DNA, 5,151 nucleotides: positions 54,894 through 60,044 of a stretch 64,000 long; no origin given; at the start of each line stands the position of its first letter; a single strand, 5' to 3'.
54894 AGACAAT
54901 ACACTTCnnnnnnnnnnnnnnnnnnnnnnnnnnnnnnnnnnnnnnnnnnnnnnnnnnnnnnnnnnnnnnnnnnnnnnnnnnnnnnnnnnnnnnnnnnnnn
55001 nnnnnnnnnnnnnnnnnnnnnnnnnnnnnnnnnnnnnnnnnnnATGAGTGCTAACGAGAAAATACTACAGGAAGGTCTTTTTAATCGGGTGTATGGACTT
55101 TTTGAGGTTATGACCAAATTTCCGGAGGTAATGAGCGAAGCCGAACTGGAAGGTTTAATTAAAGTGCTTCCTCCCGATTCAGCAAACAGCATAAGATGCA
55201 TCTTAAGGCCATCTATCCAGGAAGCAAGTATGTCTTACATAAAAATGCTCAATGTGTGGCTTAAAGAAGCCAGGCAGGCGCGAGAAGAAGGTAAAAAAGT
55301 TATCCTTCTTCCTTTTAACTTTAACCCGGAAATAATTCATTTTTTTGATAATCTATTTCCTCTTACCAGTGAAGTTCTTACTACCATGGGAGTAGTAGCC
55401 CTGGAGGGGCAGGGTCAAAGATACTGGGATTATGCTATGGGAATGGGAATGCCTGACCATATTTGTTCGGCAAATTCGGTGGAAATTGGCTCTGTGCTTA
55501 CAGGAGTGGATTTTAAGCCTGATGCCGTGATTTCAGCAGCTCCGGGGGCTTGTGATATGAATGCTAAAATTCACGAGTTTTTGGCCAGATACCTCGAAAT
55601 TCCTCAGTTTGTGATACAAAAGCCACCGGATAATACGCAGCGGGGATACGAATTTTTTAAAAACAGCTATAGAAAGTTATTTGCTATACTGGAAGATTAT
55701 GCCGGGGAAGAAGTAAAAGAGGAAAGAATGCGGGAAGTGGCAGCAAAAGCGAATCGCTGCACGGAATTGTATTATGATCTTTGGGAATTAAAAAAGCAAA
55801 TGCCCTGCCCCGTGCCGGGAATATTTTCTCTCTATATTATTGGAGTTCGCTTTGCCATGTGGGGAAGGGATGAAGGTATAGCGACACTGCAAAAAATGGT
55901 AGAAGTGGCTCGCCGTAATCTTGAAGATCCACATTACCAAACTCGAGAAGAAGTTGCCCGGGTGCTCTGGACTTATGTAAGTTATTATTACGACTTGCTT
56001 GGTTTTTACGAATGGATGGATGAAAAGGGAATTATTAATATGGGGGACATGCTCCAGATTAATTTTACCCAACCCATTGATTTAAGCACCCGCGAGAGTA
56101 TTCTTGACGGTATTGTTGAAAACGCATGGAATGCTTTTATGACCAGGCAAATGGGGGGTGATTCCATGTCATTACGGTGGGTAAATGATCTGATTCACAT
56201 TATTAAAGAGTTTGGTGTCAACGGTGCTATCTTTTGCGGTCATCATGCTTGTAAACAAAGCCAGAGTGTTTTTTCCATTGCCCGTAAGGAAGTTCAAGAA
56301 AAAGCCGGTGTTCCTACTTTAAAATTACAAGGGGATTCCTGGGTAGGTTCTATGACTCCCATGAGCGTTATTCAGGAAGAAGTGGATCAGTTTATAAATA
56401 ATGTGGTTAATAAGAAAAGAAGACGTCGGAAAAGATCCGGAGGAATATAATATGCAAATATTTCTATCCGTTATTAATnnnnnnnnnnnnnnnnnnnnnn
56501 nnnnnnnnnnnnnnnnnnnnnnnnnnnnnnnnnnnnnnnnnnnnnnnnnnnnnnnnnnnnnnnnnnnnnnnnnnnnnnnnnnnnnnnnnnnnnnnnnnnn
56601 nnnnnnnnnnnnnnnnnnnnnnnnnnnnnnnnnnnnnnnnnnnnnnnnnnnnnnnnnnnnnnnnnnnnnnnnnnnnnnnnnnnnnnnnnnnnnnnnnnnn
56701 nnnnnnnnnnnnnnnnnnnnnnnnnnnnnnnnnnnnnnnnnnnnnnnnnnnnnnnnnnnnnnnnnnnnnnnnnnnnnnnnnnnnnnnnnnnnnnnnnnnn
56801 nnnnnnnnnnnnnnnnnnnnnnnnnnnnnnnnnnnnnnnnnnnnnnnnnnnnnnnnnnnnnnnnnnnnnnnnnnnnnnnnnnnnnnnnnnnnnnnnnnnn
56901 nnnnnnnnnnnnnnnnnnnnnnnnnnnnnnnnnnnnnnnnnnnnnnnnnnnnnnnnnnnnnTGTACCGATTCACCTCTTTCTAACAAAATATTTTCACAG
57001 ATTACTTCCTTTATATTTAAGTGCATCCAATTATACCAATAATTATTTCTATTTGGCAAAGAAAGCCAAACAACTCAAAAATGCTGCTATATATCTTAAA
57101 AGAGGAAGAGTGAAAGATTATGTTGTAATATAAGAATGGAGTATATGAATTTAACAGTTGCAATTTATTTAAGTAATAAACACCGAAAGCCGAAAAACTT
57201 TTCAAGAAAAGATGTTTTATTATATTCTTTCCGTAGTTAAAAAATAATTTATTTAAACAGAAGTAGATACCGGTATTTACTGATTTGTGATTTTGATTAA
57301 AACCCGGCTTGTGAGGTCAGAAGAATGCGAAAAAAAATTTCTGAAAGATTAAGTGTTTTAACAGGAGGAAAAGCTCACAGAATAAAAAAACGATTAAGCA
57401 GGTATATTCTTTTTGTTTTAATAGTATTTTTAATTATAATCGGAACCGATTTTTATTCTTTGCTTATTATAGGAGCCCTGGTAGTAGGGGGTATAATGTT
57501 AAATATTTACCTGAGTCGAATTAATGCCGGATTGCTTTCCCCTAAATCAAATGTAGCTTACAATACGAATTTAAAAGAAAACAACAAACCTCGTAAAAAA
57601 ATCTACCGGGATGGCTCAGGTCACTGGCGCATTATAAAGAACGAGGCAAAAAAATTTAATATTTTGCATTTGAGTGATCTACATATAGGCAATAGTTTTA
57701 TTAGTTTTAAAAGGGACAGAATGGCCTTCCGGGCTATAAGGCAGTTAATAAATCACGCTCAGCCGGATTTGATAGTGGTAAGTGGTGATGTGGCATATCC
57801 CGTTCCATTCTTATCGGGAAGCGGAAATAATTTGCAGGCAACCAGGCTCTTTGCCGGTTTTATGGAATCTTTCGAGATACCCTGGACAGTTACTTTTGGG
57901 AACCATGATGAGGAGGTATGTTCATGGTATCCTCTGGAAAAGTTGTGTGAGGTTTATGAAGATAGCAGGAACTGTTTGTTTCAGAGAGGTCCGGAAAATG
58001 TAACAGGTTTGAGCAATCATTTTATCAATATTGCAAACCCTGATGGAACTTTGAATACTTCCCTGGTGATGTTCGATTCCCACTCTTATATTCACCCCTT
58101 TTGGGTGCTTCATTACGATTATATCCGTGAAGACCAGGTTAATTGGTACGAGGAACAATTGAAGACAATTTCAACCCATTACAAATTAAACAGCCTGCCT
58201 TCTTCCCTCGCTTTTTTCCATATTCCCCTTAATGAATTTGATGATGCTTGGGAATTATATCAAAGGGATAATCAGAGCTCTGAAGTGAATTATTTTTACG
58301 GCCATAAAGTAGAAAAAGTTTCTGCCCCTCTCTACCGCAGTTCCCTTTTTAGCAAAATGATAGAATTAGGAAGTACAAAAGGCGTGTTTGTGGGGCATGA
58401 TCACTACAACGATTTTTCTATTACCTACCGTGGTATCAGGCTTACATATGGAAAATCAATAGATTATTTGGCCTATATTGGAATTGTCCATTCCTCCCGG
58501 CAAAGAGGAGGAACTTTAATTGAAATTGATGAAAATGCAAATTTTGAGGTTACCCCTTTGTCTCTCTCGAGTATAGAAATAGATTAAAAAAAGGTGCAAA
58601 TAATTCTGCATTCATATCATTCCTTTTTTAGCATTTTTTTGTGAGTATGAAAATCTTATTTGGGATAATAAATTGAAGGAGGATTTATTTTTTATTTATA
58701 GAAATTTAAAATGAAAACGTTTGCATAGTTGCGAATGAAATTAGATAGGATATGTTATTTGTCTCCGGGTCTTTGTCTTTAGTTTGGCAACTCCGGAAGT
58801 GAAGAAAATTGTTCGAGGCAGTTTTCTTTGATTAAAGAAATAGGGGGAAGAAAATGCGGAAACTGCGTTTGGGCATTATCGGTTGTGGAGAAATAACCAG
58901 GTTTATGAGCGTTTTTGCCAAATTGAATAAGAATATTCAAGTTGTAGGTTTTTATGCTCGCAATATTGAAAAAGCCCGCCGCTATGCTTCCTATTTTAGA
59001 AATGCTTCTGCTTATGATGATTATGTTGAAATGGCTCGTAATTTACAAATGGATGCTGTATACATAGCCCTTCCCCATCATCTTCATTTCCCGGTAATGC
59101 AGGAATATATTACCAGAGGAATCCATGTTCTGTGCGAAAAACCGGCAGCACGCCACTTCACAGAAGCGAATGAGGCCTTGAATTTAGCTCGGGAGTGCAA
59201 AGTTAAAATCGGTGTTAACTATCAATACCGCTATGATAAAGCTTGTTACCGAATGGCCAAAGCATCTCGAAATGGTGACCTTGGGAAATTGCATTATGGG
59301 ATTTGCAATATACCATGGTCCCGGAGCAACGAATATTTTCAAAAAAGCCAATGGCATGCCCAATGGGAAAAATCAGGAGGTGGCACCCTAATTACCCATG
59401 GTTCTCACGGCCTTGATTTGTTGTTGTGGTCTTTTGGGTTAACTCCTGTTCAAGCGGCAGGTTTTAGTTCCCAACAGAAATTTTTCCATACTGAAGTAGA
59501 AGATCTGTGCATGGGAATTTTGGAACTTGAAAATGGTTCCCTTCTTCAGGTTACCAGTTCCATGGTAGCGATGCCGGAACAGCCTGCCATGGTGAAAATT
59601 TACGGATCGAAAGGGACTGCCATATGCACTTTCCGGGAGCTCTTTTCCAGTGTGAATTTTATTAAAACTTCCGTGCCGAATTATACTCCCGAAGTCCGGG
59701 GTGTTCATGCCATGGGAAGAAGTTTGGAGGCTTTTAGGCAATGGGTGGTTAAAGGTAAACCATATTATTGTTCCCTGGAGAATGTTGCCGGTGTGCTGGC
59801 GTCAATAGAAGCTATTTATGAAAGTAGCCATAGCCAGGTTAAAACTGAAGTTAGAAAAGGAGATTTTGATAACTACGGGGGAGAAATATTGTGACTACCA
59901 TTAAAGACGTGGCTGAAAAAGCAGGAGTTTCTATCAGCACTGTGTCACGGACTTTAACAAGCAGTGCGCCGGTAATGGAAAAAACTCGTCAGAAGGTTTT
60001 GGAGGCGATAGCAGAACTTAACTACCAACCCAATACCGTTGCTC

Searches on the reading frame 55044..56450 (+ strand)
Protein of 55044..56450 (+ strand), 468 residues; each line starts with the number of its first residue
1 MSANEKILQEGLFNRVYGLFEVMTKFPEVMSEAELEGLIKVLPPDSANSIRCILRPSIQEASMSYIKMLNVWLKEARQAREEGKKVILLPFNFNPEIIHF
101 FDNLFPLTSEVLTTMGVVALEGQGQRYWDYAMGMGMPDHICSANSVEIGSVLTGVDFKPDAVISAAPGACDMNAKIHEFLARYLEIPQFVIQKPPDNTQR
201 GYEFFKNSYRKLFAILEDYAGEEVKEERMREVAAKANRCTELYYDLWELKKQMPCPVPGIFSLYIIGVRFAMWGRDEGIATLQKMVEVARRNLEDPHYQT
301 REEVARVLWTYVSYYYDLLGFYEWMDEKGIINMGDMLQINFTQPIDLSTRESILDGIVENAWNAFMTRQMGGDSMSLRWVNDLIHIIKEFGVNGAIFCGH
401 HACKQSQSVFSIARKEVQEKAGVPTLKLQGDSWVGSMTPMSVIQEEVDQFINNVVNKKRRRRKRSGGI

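Call 51: search_protein_families(library=pfam, proteins=[window:55044-56450:+], max_evalue=0.00001)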
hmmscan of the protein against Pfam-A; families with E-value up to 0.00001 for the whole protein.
window:55044-56450:+ (468 aa): 1 family
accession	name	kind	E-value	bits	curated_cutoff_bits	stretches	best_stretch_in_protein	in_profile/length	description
PF06050.19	HGD-D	-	6.3e-50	171.1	28.4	1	95-451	6-339/342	2-hydroxyglutaryl-CoA dehydratase, D-component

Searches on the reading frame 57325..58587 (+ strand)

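Call 51: search_protein_families(library=pfam, proteins=[window:57325-58587:+], max_evalue=0.00001)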
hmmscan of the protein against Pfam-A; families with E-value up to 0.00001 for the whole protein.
window:57325-58587:+ (420 aa): 1 family
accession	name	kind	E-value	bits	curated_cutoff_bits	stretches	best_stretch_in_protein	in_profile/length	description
PF00149.33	Metallophos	-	5.1e-12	47.1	21.5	1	112-360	2-189/191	Calcineurin-like phosphoesterase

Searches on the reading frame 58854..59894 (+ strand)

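Call 51: search_protein_families(library=pfam, proteins=[window:58854-59894:+], max_evalue=0.00001)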
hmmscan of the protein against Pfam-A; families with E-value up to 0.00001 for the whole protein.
window:58854-59894:+ (346 aa): 3 families
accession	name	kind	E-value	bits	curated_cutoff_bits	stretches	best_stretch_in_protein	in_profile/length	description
PF01408.29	GFO_IDH_MocA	-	2.9e-23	83.3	24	1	5-123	2-120/120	Oxidoreductase family, NAD-binding Rossmann fold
PF22725.1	GFO_IDH_MocA_C3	-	1.1e-21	77.5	27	1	134-256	4-123/124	GFO/IDH/MocA C-terminal domain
PF02894.22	GFO_IDH_MocA_C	-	4.6e-21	76.1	22.9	1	139-329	5-214/218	Oxidoreductase family, C-terminal alpha/beta domain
